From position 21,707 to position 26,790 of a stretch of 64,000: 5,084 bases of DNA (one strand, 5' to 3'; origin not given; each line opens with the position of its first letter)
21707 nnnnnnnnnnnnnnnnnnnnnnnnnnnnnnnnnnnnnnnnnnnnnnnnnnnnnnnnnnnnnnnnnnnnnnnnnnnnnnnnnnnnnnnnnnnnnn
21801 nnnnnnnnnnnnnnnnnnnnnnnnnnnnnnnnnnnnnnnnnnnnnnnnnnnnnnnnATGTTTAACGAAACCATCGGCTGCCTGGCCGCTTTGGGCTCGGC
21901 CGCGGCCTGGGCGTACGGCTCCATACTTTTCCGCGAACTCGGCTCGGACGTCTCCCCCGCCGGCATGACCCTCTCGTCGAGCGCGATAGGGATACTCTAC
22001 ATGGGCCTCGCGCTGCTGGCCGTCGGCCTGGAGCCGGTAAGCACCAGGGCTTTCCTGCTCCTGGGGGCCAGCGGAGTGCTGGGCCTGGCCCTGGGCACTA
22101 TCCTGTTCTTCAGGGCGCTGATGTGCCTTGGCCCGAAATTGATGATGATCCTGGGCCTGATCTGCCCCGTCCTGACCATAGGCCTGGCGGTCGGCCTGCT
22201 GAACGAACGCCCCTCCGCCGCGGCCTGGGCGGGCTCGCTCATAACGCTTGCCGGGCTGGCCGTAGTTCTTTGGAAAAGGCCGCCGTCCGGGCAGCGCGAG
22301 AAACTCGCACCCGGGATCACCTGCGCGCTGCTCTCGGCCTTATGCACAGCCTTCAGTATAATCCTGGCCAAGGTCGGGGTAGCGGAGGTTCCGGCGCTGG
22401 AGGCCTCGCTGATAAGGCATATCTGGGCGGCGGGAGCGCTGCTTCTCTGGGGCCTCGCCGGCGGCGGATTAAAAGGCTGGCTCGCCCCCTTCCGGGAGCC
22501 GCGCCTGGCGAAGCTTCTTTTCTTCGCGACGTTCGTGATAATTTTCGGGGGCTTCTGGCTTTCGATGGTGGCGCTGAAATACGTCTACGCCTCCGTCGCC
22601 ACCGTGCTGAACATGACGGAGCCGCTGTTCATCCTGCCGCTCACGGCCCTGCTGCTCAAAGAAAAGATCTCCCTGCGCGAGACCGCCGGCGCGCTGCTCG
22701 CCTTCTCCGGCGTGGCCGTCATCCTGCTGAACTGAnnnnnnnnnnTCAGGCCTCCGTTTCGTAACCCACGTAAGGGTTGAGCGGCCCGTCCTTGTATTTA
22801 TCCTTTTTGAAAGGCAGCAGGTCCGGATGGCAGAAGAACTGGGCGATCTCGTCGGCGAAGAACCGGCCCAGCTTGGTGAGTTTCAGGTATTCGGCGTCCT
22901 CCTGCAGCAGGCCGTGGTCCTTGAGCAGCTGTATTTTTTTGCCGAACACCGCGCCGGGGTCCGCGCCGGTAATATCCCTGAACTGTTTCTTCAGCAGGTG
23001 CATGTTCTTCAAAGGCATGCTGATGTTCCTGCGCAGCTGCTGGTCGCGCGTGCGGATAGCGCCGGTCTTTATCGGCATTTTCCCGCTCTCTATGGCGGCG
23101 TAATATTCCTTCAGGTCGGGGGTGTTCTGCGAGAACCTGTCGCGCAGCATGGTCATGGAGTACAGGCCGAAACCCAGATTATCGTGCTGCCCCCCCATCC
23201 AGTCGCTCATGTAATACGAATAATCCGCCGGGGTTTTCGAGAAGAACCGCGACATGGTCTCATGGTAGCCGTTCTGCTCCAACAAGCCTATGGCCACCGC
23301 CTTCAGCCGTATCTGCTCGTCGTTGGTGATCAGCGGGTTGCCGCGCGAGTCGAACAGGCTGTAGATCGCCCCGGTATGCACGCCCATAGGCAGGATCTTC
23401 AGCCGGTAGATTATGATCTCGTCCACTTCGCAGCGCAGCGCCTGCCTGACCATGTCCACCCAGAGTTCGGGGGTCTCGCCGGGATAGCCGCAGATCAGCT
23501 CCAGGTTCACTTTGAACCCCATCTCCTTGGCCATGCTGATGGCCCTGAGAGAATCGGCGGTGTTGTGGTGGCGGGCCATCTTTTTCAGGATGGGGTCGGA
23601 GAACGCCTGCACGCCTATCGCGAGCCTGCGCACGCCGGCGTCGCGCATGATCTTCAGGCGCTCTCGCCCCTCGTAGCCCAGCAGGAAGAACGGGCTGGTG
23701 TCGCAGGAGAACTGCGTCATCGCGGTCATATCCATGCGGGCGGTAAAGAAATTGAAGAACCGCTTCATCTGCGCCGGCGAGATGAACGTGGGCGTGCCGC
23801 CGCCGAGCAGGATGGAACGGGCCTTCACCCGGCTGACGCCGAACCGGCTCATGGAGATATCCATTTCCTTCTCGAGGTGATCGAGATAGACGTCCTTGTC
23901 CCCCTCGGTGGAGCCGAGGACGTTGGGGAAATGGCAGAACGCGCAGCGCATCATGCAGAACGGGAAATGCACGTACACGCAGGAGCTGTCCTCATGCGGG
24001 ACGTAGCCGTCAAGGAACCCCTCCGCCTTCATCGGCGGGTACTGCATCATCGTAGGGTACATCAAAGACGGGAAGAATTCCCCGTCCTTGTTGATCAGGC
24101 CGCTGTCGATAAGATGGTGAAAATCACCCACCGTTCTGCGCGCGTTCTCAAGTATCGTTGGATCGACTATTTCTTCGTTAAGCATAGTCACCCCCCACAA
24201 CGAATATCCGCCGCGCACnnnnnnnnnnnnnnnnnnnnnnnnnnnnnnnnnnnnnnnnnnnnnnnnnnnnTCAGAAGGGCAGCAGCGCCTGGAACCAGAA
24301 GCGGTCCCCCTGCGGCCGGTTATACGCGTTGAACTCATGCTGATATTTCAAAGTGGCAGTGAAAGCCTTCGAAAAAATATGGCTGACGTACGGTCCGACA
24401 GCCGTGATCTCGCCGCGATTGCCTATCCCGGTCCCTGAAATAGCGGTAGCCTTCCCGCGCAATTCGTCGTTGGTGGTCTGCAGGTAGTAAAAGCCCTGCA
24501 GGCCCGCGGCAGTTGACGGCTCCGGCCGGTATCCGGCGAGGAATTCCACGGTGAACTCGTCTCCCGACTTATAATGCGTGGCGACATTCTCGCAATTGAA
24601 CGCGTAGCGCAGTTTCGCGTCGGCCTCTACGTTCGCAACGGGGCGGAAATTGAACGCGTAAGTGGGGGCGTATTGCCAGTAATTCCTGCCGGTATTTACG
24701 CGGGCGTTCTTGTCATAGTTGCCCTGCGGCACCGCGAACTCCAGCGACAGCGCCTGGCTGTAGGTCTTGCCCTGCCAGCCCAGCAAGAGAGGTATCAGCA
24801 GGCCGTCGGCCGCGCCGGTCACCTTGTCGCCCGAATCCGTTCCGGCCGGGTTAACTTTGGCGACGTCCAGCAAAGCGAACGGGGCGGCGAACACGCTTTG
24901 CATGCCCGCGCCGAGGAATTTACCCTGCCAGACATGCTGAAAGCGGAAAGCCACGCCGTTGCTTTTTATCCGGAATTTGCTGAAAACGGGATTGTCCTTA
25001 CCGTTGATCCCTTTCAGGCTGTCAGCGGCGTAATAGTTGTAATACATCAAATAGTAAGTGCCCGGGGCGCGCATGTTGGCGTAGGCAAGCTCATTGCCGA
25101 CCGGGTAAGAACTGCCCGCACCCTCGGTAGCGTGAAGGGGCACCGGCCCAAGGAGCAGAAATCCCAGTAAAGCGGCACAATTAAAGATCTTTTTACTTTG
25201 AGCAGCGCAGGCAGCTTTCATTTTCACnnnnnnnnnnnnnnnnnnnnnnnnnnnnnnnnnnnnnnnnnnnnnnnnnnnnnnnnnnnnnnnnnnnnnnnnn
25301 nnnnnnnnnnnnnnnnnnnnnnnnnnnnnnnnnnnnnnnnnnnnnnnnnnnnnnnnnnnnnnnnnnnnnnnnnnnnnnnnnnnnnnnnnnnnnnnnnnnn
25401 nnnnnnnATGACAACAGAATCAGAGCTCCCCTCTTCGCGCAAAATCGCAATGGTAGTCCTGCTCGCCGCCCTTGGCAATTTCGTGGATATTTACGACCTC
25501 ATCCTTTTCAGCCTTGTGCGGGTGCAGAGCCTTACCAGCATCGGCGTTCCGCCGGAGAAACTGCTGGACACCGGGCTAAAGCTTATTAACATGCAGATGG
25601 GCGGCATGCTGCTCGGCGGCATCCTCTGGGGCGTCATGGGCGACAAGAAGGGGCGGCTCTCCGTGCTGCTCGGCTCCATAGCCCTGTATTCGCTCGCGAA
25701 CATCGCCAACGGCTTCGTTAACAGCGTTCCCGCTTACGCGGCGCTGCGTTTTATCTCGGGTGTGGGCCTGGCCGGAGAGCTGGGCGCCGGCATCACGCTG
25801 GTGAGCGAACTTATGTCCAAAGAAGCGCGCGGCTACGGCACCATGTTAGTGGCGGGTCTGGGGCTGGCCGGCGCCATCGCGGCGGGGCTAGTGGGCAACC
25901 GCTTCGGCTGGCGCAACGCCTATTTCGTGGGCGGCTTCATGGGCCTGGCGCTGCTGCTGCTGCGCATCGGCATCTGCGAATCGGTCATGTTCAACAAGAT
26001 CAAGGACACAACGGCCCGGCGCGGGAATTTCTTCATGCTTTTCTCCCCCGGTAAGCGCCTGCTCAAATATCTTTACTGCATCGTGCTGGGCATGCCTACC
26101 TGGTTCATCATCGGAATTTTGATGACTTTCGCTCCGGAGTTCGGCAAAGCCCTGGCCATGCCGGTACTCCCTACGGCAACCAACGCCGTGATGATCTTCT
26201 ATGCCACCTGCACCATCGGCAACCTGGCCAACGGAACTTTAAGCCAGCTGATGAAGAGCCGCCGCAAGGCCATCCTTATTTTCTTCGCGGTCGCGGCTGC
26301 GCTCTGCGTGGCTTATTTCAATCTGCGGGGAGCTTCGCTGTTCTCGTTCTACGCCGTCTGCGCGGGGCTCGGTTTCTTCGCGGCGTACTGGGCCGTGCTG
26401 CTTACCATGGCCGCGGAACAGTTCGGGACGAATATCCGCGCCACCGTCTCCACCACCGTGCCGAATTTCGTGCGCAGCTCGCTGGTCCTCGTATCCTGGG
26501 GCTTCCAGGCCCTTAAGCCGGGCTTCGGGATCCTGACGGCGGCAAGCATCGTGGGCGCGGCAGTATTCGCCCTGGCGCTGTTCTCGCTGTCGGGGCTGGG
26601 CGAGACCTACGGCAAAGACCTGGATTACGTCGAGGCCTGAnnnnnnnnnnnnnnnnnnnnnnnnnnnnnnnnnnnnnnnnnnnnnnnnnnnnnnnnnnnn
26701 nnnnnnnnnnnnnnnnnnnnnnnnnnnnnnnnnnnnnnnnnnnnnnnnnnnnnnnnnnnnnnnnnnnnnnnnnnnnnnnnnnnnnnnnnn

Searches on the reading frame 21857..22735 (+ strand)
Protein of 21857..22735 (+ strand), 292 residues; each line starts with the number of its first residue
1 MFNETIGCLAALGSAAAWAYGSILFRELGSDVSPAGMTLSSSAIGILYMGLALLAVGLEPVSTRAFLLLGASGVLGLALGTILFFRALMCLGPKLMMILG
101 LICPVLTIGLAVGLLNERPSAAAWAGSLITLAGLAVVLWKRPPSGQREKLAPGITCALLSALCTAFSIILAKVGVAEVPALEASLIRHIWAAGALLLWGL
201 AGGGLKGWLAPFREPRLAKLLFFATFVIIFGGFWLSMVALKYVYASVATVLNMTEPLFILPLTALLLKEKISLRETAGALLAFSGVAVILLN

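Call 56: search_protein_families(library=pfam, proteins=[window:21857-22735:+], max_evalue=0.00001)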
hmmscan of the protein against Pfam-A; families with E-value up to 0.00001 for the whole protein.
window:21857-22735:+ (292 aa): 1 family
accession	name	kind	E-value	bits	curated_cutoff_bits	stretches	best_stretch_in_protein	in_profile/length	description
PF00892.27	EamA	-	3e-32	112.2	28.2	2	152-290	2-134/135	EamA-like transporter family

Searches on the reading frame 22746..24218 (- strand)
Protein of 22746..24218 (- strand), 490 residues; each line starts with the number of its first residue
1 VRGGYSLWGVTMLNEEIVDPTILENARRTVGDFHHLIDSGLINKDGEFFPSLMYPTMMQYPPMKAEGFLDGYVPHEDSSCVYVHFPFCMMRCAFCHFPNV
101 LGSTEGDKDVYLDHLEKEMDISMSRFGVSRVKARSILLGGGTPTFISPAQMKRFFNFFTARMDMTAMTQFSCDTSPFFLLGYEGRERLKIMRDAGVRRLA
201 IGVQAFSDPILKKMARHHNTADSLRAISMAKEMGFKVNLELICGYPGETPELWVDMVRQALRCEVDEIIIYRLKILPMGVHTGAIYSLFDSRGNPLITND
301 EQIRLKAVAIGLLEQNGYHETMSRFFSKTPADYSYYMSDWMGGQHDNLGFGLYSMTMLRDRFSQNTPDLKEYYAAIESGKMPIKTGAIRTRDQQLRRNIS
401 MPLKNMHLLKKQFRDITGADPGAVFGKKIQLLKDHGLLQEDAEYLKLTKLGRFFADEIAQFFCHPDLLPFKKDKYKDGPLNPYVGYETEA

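Call 55: search_protein_families(library=pfam, proteins=[window:22746-24218:-], max_evalue=0.00001)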
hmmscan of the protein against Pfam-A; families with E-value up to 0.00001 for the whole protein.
window:22746-24218:- (490 aa): 2 families
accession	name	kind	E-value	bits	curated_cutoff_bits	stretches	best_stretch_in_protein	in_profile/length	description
PF04055.27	Radical_SAM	-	3.5e-23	83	29.5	1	82-258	1-164/166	Radical SAM superfamily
PF06969.22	HemN_C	-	8.7e-07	29.3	24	1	408-454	21-67/67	HemN C-terminal domain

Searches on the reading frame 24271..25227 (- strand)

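Call 55: search_protein_families(library=pfam, proteins=[window:24271-25227:-], max_evalue=0.00001)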
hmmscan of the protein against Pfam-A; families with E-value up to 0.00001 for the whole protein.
window:24271-25227:- (318 aa): 1 family
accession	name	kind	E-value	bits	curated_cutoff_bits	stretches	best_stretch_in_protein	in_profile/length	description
PF13557.12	Phenol_MetA_deg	-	8.6e-47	160.7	22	1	74-312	7-240/242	Putative MetA-pathway of phenol degradation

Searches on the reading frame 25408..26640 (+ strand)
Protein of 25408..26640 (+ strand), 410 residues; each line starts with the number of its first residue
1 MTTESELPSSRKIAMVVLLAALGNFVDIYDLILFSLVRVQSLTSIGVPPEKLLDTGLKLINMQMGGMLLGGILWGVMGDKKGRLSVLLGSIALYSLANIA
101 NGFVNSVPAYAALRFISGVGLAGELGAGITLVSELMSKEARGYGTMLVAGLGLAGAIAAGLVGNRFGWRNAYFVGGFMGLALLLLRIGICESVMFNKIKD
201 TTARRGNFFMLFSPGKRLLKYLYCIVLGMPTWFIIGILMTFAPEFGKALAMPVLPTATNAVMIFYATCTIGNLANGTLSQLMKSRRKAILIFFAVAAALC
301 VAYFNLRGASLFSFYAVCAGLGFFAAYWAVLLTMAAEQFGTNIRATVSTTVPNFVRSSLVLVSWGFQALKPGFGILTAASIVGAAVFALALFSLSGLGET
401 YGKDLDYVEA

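Call 55: search_protein_families(library=pfam, proteins=[window:25408-26640:+], max_evalue=0.00001)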
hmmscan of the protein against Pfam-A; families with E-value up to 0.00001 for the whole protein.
window:25408-26640:+ (410 aa): 1 family
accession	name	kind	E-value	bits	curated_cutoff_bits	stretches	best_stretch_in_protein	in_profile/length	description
PF07690.21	MFS_1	-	3.5e-21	75.9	33.4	1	59-349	37-333/347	Major Facilitator Superfamily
